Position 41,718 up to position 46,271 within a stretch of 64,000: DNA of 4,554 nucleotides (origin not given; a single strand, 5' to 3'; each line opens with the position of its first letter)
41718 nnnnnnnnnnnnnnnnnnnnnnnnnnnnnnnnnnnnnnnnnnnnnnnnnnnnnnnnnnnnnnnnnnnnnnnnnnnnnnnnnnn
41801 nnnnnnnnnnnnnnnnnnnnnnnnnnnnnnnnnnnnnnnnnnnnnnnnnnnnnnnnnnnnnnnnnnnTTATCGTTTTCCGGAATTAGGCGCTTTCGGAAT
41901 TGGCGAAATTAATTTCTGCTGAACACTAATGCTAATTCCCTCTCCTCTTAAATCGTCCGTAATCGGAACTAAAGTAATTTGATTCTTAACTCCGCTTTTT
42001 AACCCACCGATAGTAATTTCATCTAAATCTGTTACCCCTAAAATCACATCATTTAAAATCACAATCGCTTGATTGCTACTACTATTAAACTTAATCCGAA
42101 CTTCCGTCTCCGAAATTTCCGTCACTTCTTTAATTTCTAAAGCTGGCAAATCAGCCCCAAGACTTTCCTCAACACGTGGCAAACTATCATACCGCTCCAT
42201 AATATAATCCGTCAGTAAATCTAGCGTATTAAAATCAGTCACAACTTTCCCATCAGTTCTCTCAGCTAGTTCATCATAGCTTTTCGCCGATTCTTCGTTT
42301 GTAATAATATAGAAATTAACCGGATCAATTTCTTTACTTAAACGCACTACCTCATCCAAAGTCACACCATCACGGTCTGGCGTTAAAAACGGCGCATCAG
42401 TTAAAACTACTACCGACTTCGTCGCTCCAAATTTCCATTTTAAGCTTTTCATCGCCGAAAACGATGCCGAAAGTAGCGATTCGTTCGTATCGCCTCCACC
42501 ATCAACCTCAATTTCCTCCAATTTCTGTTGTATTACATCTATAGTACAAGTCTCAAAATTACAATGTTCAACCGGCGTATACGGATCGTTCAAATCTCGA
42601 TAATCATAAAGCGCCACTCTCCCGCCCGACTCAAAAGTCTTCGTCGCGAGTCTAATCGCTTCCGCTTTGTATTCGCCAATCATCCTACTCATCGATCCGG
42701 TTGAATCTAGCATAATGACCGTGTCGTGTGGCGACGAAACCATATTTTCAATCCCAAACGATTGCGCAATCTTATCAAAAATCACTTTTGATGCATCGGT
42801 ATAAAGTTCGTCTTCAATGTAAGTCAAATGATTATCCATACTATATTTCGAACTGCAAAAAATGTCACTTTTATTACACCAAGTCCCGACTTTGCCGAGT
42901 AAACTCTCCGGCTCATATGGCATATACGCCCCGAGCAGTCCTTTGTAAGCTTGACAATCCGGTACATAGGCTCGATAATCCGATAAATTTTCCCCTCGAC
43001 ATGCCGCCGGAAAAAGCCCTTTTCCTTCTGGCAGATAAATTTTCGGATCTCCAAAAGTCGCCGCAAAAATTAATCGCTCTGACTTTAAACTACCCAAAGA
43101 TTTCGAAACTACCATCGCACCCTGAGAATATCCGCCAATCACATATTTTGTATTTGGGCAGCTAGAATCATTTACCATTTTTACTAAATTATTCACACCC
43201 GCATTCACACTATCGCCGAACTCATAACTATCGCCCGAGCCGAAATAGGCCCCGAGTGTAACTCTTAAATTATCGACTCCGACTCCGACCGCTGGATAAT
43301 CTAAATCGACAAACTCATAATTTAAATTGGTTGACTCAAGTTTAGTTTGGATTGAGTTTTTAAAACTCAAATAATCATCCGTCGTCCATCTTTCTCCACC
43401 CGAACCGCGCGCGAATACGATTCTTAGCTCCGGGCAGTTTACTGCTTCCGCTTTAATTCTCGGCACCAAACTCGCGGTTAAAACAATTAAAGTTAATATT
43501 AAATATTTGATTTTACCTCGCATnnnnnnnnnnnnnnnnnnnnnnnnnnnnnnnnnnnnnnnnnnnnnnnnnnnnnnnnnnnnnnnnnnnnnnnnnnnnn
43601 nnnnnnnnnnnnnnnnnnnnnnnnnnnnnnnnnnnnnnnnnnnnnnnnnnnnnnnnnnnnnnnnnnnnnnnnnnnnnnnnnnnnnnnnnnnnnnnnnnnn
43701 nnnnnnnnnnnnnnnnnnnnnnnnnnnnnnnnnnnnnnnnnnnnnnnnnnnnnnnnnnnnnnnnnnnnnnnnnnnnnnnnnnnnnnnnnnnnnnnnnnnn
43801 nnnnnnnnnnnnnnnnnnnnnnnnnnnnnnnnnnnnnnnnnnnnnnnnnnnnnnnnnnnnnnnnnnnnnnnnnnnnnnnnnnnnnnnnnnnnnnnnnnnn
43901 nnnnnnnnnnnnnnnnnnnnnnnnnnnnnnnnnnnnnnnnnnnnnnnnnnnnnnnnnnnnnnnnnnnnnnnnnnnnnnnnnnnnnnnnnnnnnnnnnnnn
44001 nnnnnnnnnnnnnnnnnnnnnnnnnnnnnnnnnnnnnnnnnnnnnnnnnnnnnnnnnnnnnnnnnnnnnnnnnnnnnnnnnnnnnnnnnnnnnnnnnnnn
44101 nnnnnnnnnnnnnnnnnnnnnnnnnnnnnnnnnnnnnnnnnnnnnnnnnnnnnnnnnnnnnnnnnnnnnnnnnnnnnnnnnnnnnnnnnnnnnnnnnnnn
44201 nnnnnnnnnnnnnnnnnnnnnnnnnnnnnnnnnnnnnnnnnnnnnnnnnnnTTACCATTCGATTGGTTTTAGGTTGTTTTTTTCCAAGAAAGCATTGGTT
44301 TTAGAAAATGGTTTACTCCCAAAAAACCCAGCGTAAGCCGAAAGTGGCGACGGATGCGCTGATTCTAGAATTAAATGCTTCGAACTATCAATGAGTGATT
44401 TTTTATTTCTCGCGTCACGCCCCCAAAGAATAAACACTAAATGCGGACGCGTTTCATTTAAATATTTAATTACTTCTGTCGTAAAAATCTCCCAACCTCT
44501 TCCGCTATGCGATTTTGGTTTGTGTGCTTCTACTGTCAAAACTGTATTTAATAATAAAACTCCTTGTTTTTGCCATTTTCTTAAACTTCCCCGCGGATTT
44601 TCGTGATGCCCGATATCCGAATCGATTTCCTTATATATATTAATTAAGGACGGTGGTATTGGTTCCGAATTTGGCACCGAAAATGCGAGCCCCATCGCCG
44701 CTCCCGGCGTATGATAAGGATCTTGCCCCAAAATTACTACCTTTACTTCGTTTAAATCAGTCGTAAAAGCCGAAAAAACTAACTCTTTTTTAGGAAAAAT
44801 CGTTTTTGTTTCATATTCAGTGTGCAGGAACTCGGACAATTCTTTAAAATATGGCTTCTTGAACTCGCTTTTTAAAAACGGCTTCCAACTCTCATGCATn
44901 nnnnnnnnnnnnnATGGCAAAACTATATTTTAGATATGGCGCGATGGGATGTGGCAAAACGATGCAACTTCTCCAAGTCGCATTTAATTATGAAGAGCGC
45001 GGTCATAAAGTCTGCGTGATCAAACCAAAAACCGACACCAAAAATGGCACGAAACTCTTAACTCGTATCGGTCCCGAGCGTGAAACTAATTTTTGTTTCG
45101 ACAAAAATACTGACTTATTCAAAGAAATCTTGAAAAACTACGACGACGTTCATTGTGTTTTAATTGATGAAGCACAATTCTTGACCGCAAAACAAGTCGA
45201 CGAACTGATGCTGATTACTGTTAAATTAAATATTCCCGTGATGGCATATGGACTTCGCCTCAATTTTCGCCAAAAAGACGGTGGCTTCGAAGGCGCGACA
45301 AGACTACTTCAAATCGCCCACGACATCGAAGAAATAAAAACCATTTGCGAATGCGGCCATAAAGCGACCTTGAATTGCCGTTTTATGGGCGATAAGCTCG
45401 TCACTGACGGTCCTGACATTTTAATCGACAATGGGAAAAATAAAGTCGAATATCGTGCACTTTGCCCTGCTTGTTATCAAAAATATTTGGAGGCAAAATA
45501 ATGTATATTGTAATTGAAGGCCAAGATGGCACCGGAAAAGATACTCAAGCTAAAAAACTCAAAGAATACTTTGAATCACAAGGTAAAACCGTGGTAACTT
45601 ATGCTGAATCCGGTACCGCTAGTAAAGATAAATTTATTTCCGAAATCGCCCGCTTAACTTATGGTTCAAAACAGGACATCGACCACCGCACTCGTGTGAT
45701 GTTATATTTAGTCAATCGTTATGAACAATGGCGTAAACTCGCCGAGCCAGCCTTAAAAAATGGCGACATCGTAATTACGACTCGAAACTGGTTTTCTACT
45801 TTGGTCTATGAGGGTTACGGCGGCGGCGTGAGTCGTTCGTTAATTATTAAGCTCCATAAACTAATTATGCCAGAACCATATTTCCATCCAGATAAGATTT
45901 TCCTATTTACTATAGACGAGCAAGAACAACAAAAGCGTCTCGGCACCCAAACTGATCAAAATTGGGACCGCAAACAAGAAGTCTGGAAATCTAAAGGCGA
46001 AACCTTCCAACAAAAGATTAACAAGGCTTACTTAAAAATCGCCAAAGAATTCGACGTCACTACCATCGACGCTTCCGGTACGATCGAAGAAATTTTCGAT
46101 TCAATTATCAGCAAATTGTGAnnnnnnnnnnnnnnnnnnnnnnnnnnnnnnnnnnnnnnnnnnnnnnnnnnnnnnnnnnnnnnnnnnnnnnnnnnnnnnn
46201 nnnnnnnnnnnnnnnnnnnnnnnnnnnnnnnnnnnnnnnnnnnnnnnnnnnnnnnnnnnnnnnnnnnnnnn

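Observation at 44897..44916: Perfect 20-bp palindrome encoding two divergent leaderless genes (ung / tdk)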

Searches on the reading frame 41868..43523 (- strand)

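Call 10: search_protein_families(library=ncbifam, proteins=[window:41868-43523:-])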
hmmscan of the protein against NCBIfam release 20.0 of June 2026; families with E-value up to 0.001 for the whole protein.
window:41868-43523:- (551 aa): 0 families

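Call 11: search_protein_families(library=pfam, proteins=[window:41868-43523:-])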
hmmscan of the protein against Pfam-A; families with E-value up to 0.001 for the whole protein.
window:41868-43523:- (551 aa): 4 families
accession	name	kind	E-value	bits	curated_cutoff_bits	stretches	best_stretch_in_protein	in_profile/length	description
PF01083.28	Cutinase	-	8.4e-21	75.1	25.9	1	30-250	2-171/173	Cutinase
PF25106.1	VWA_4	-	2.1e-09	37.6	27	1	269-417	3-154/169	von Willebrand factor A domain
PF08237.17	PE-PPE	-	9.8e-07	28.9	21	1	75-148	9-72/228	PE-PPE domain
PF13519.12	VWA_2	-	4e-05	24.6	27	1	268-377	1-106/107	von Willebrand factor type A domain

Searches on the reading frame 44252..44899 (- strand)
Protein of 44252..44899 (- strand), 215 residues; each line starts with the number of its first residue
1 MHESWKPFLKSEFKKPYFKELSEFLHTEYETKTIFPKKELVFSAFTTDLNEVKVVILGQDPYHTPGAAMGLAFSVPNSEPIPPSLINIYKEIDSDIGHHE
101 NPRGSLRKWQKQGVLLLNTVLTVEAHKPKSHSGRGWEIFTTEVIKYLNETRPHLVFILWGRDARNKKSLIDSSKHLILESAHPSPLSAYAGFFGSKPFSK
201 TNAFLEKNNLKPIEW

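Call 10: search_protein_families(library=ncbifam, proteins=[window:44252-44899:-])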
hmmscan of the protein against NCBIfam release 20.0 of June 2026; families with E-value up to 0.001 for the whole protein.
window:44252-44899:- (215 aa): 5 families
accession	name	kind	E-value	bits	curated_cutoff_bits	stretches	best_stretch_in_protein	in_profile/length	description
NF003592.0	PRK05254.1-5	equivalog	1.7e-93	312.6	162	1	1-215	5-220/225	uracil-DNA glycosylase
NF003589.0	PRK05254.1-2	equivalog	7.9e-91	303.7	223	1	2-215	8-223/227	uracil-DNA glycosylase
TIGR00628.1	ung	equivalog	2.4e-80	269.4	185.75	1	3-209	2-209/210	uracil-DNA glycosylase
NF003588.0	PRK05254.1-1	equivalog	3.2e-71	239.5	143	1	1-215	10-222/225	uracil-DNA glycosylase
NF003591.1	PRK05254.1-4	equivalog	4.8e-71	238.6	237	1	2-206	2-207/208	uracil-DNA glycosylase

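Call 11: search_protein_families(library=pfam, proteins=[window:44252-44899:-])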
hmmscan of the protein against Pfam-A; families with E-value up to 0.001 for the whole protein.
window:44252-44899:- (215 aa): 1 family
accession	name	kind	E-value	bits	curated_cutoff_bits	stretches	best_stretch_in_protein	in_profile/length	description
PF03167.25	UDG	-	9.3e-19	68.3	24.3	1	51-205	7-140/141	Uracil DNA glycosylase superfamily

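Call 51: search_solved_structures(query=window:44252-44899:-, show_alignments=1, max_evalue=1e-30)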
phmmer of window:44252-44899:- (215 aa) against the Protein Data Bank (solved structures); distinct sequences matched with E-value up to 1e-30: 41.
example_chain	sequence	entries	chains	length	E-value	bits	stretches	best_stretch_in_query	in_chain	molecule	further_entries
3zoq_A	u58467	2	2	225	2.6e-70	240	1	2-215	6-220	URACIL-DNA GLYCOSYLASE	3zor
1yuo_A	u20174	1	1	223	1.2e-68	234.6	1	3-215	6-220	Uracil-DNA glycosylase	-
9lnq_E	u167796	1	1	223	8e-68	231.9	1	3-215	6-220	Uracil-DNA glycosylase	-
7v7c_D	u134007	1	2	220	8.1e-68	231.9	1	3-215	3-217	Uracil-DNA glycosylase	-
9lnp_E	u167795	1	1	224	8.1e-68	231.9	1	3-215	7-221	Uracil-DNA glycosylase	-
5jk7_D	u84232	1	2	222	8.2e-68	231.8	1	3-215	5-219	Uracil-DNA glycosylase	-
1akz_A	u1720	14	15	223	8.3e-68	231.8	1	3-215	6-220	URACIL-DNA GLYCOSYLASE | PROTEIN (URACIL-DNA GLYCOSYLASE)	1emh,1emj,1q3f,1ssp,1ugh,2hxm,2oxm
3tkb_A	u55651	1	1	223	9.2e-68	231.7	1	3-215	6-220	Uracil-DNA glycosylase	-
5ayr_A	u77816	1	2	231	9.5e-68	231.6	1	3-215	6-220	Uracil-DNA glycosylase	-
8ail_I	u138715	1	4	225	1.8e-67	230.7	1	3-215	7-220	Uracil-DNA glycosylase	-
2ssp_E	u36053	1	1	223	4.1e-67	229.6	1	3-215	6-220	PROTEIN (URACIL-DNA GLYCOSYLASE)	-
1okb_A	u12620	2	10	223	2.1e-66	227.2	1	3-215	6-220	URACIL-DNA GLYCOSYLASE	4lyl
4skn_E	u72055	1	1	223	3e-66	226.8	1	3-215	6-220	PROTEIN (URACIL-DNA GLYCOSYLASE)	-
2boo_A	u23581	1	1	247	5.1e-65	222.7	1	3-215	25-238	URACIL-DNA GLYCOSYLASE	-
4uqm_A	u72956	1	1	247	5.2e-65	222.7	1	3-215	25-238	URACIL-DNA GLYCOSYLASE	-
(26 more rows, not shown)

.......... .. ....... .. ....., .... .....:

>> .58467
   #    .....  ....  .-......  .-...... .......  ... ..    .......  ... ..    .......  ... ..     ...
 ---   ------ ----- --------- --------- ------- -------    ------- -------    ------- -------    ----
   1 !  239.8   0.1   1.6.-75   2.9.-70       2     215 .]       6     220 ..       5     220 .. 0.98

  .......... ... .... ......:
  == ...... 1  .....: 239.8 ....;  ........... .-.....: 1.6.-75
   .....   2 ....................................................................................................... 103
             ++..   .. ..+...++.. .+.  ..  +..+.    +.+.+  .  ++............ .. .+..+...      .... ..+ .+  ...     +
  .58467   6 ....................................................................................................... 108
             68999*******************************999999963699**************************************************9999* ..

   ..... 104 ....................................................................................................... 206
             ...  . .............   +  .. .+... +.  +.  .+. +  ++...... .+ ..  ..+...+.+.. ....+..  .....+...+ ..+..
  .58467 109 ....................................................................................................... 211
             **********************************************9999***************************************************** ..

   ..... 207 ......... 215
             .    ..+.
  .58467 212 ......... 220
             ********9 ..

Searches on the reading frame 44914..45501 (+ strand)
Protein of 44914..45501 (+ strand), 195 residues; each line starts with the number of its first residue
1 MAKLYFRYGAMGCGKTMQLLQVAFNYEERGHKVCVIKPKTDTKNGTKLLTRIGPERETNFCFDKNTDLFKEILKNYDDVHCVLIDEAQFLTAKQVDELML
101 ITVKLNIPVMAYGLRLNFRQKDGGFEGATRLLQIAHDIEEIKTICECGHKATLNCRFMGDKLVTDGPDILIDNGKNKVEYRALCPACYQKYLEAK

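Call 10: search_protein_families(library=ncbifam, proteins=[window:44914-45501:+])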
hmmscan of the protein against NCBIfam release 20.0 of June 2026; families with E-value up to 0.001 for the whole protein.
window:44914-45501:+ (195 aa): 5 families
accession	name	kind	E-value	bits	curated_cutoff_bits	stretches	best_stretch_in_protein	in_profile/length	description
NF003300.0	PRK04296.1-5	equivalog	3.8e-65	219.3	195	1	1-192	1-191/194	thymidine kinase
NF003299.0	PRK04296.1-4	equivalog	9.5e-46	156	284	1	1-190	1-186/191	thymidine kinase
NF003298.0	PRK04296.1-3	equivalog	4.3e-37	127.7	375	1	1-193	1-191/205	thymidine kinase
NF003297.0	PRK04296.1-2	equivalog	3.5e-33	115.1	252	1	1-190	1-195/216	thymidine kinase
NF003296.0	PRK04296.1-1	equivalog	1.9e-19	70.5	183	1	9-191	15-190/195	thymidine kinase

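Call 11: search_protein_families(library=pfam, proteins=[window:44914-45501:+])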
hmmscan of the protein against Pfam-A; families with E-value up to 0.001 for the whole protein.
window:44914-45501:+ (195 aa): 5 families
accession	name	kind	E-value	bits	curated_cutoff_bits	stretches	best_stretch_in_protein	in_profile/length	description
PF00265.24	TK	-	1.1e-32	113.8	20.6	1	3-188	2-176/176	Thymidine kinase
PF13401.12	AAA_22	-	1.9e-06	28.7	27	1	8-101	11-107/130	AAA domain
PF25199.1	nSTAND_NTPase5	-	3.9e-05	23.9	34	1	9-78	48-118/145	Novel STAND NTPase 5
PF09848.15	SLFN-g3_helicase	-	0.00013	21.8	24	1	4-94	3-95/354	Schlafen group 3, DNA/RNA helicase domain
PF13604.12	AAA_30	-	0.00023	21.4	27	1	9-110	25-120/191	AAA domain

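Call 12: find_related_loci(query=window:44914-45501:+, collection=genome_contigs, flank=3000)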
Query window:44914-45501:+ (195 aa) in genome_contigs; peptide patterns used: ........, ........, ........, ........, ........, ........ (x = any residue, [..] = any of these).
315 stretches matched a pattern; 261 encode a relative of the query (tblastn E <= 1e-3); the best 80 are kept; 80 distinct loci.
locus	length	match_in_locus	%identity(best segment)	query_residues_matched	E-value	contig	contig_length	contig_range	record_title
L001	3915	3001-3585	91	1-195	7e-124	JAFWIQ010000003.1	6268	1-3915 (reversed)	Candidatus Saccharibacteria bacterium isolate RGIG5774 Sheep_Ileum-4__c28904, whole genome shotgun sequence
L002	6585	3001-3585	90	1-195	8e-121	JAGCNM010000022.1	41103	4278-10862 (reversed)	Candidatus Saccharibacteria bacterium isolate RGIG9952 Yak_Reticulum-1__c561998, whole genome shotgun sequence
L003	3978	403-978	91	1-192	2e-121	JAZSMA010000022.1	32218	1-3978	MAG: Candidatus Nanosyncoccus sp. isolate T1900044555_TS20190021.MAGScoT_cleanbin_000122 SGB_297_k141_288736, whole geno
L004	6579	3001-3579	89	1-193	3e-119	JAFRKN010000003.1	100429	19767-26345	Candidatus Saccharibacteria bacterium isolate RGIG2553 Goat_Jejunum-6__c14787, whole genome shotgun sequence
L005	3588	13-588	90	1-192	5e-120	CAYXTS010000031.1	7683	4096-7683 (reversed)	MAG TPA_asm: uncultured Candidatus Saccharibacteria bacterium isolate SRP278969_co2_37 genome assembly, contig: NODE_133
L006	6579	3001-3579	87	1-193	8e-116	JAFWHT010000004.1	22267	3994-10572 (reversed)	Candidatus Saccharibacteria bacterium isolate RGIG5751 Sheep_Ileum-2__c25159, whole genome shotgun sequence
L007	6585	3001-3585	86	1-195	8e-116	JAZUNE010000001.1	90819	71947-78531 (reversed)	MAG: Candidatus Nanosyncoccus sp. isolate T1900044889_TS20190355.MAGScoT_cleanbin_000042 SGB_3244_k141_4127665, whole ge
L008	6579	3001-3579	86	1-193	3e-115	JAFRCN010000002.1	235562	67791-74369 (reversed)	Candidatus Saccharibacteria bacterium isolate RGIG2371 Goat_Ileum-3__c29579, whole genome shotgun sequence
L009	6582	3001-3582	85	1-194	2e-115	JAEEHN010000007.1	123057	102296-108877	MAG: Candidatus Saccharibacteria bacterium isolate Tb.RUG.123 k141_3720241_flag=1_multi=11.0000_len=123057, whole genome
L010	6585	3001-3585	78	1-195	4e-115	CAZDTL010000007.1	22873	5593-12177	MAG TPA_asm: uncultured Candidatus Saccharibacteria bacterium isolate SRP278969_co1_256 genome assembly, contig: NODE_24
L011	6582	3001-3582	86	1-194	8e-115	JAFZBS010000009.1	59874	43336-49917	Candidatus Saccharibacteria bacterium isolate RGIG7621 Water_buffalos_Omasum.Co__c4039732, whole genome shotgun sequence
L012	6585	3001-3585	85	1-195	1e-114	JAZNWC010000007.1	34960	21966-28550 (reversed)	MAG: Candidatus Nanosyncoccus sp. isolate T1900044785_TS20190251.MAGScoT_cleanbin_000037 SGB_2613_k141_1112190, whole ge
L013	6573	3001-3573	86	1-191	2e-114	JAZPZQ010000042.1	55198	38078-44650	MAG: Candidatus Nanosyncoccus sp. isolate T1900044644_TS20190110.MAGScoT_cleanbin_000078 SGB_1326_k141_1114373, whole ge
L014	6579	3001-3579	84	1-193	2e-114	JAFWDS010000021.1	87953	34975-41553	Candidatus Saccharibacteria bacterium isolate RGIG5646 Sheep_Duodenum-3__c256022, whole genome shotgun sequence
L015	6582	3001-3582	84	1-194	2e-114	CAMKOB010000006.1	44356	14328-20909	MAG: uncultured Candidatus Saccharibacteria bacterium isolate SRR12081302_bin.4_metaWRAP_v1.3_MAG genome assembly, conti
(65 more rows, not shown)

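Call 52: search_solved_structures(query=window:44914-45501:+, show_alignments=1, max_evalue=1e-20)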
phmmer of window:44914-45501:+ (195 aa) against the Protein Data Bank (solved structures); distinct sequences matched with E-value up to 1e-20: 0.

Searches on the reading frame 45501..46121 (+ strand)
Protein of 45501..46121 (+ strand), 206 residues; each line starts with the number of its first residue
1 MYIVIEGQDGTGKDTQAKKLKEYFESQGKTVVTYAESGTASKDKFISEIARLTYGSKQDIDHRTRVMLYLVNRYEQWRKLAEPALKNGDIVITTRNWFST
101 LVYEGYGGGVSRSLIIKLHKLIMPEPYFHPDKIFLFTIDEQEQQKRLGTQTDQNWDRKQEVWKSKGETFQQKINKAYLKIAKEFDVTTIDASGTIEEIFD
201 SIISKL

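Call 10: search_protein_families(library=ncbifam, proteins=[window:45501-46121:+])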
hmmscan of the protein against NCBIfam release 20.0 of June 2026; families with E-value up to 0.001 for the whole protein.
window:45501-46121:+ (206 aa): 4 families
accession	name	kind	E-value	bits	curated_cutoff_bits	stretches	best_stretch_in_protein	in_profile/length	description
TIGR00041.1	DTMP_kinase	equivalog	9.5e-34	116.8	83.25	1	1-202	5-196/196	dTMP kinase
NF005923.0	PRK07933.1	equivalog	2.1e-09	37.1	193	1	1-183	1-185/213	dTMP kinase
NF005250.0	PRK06761.1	equivalog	0.00012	21.2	270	1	3-38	6-41/282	hypothetical protein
NF001381.0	PRK00279.1-3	equivalog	0.00019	21.2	187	0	1-24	1-24/188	adenylate kinase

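Call 11: search_protein_families(library=pfam, proteins=[window:45501-46121:+])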
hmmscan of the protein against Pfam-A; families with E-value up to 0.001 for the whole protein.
window:45501-46121:+ (206 aa): 3 families
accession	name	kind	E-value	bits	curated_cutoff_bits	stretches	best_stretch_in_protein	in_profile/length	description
PF02223.23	Thymidylate_kin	-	3.7e-34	118.5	27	1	5-202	1-185/185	Thymidylate kinase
PF13604.12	AAA_30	-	3.7e-05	24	27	1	3-43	21-61/191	AAA domain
PF13521.12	AAA_28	-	0.00038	21.2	27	0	3-165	2-145/164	AAA domain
